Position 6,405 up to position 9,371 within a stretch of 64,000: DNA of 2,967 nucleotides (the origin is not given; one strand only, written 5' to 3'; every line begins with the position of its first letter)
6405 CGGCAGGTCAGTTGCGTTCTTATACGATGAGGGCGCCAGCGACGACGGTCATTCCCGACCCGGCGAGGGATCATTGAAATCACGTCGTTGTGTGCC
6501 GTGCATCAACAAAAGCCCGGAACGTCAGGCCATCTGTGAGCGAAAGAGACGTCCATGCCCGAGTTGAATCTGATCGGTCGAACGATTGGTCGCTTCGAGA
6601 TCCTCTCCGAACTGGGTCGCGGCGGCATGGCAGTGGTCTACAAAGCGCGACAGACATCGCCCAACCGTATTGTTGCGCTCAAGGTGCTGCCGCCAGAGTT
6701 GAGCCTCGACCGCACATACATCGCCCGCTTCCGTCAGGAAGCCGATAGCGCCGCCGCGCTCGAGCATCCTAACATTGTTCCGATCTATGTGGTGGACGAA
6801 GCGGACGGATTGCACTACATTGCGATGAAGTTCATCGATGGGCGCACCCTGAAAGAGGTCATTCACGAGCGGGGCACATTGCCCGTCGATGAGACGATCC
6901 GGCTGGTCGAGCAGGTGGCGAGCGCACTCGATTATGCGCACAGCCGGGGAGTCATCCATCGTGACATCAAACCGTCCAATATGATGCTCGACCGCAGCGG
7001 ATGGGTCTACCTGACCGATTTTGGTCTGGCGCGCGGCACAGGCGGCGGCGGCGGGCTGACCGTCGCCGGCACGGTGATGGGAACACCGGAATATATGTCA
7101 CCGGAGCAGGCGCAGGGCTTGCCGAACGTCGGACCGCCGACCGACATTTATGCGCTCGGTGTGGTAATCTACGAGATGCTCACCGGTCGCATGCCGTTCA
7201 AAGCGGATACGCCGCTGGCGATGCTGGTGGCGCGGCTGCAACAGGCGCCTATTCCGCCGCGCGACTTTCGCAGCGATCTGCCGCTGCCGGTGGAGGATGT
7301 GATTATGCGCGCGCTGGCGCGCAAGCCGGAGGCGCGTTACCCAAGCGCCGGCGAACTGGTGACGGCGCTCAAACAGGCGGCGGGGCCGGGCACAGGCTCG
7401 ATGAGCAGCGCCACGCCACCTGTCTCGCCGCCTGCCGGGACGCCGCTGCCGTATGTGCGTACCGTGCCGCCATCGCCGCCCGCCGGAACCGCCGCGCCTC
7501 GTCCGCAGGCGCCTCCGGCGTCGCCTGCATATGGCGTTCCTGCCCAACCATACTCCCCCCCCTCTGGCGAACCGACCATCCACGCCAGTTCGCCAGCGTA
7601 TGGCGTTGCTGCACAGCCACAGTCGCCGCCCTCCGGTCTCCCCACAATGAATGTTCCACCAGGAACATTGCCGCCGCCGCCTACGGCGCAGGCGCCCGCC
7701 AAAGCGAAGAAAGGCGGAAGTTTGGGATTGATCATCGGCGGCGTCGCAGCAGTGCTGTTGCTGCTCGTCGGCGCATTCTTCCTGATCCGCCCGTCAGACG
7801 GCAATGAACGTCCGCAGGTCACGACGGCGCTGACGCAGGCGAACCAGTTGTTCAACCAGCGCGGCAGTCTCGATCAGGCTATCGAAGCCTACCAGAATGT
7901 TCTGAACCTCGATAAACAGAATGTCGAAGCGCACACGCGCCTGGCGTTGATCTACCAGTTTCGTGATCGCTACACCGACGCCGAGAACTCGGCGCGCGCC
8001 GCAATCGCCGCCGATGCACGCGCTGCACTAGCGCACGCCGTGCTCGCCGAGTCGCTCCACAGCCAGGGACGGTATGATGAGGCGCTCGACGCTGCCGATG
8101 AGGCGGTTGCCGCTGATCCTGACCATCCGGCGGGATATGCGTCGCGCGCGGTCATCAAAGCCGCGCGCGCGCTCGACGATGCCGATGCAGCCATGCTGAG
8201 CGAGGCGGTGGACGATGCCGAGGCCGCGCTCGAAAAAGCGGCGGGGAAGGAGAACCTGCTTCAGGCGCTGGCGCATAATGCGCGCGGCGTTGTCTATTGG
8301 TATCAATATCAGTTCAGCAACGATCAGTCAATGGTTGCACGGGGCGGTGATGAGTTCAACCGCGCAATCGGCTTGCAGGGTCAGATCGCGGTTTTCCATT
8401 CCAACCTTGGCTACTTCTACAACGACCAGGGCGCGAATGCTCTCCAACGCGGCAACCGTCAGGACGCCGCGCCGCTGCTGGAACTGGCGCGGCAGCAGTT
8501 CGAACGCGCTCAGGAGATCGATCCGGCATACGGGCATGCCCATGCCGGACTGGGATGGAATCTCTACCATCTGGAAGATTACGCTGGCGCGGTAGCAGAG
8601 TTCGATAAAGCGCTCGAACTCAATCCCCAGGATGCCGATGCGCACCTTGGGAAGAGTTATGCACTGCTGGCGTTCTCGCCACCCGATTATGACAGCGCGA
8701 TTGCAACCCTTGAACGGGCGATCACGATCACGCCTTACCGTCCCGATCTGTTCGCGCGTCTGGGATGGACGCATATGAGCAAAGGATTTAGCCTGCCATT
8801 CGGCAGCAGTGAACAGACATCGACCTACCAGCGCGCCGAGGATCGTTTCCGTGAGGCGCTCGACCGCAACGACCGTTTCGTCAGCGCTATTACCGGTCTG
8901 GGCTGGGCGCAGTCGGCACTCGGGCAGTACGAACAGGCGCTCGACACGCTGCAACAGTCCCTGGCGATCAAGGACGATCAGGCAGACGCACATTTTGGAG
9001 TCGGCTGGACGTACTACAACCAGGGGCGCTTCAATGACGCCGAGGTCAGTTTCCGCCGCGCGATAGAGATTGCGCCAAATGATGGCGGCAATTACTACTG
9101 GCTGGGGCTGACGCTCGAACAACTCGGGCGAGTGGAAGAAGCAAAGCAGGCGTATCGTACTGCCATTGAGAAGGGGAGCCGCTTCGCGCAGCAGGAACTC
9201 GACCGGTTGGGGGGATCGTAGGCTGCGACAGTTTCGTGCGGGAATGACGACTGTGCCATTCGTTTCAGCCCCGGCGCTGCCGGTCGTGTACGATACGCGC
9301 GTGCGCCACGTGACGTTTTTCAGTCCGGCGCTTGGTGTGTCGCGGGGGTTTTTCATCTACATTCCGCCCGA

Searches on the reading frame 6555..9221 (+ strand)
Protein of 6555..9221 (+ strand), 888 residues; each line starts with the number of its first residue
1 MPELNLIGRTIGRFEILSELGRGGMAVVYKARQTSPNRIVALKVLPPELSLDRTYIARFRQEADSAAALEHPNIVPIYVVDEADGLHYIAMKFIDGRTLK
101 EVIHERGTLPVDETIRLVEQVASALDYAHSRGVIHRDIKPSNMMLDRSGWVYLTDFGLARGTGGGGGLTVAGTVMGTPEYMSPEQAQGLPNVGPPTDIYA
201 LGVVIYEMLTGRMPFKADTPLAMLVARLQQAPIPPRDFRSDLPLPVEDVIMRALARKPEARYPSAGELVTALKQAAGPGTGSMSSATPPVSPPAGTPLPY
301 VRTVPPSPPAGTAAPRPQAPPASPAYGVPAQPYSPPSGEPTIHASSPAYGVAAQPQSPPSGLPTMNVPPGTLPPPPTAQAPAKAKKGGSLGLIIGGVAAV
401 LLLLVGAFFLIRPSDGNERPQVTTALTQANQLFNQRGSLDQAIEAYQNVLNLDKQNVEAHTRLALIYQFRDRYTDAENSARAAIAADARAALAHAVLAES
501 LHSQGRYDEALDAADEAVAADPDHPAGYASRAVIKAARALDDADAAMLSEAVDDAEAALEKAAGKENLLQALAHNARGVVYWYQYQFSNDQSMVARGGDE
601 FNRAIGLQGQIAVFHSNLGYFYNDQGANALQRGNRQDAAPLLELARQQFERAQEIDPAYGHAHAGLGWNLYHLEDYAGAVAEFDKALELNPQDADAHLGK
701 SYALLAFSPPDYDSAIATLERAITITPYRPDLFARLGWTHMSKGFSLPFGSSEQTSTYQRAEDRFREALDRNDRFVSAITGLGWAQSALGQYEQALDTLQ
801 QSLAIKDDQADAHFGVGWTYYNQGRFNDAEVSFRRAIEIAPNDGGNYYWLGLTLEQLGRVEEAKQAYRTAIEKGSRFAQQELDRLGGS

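Call 91: search_protein_families(library=ncbifam, proteins=[window:6555-9221:+], max_evalue=1e-20)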
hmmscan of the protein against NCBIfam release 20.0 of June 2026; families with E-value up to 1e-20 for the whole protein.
window:6555-9221:+ (888 aa): 12 families
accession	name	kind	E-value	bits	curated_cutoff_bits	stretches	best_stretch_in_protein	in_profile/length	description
NF033483.0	PknB_PASTA_kin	equivalog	1.3e-99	334.8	450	1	12-283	7-276/563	Stk1 family PASTA domain-containing Ser/Thr kinase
NF052427.1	StpK7MSMEG_1200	equivalog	4.4e-76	256.6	900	1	10-277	5-270/601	serine/threonine protein kinase StpK7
NF047741.1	antiphage_MADS6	equivalog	3.9e-55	187.5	460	2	107-287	294-472/612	methylation-associated defense system protein kinase MAD6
NF009651.0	PRK13184.1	equivalog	7.5e-48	163.2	839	1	11-274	1-289/932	serine/threonine-protein kinase PknD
TIGR03903.1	TOMM_kin_cyc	equivalog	3.2e-41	141.2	705.75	1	39-273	5-248/1267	TOMM system kinase/cyclase fusion protein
NF053615.1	SerThrKinAfsKStmc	equivalog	7.4e-36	124.1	1300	1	9-318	10-316/809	protein serine/threonine kinase AfsK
NF040959.1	MamA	equivalog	2e-34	118.8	200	0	768-872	63-167/204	magnetosome protein MamA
NF038150.1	lanthi_synth_IV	equivalog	5.1e-26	91.3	650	1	12-278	189-459/851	class IV lanthionine synthetase LanL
TIGR02917.1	PEP_TPR_lipo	equivalog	3.1e-24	84.9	312.2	0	756-866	784-893/899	XrtA/PEP-CTERM system TPR-repeat protein PrsT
NF033442.0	BREX_PglW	equivalog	1.2e-23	82.8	990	1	12-271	512-765/1391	BREX system serine/threonine kinase PglW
TIGR02521.1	type_IV_pilW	equivalog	9.7e-22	77.6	154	0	780-873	35-128/234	type IV pilus biogenesis/stability protein PilW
NF033762.1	social_mot_Tgl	equivalog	5.5e-21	75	225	0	777-875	137-235/252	social motility TPR repeat lipoprotein Tgl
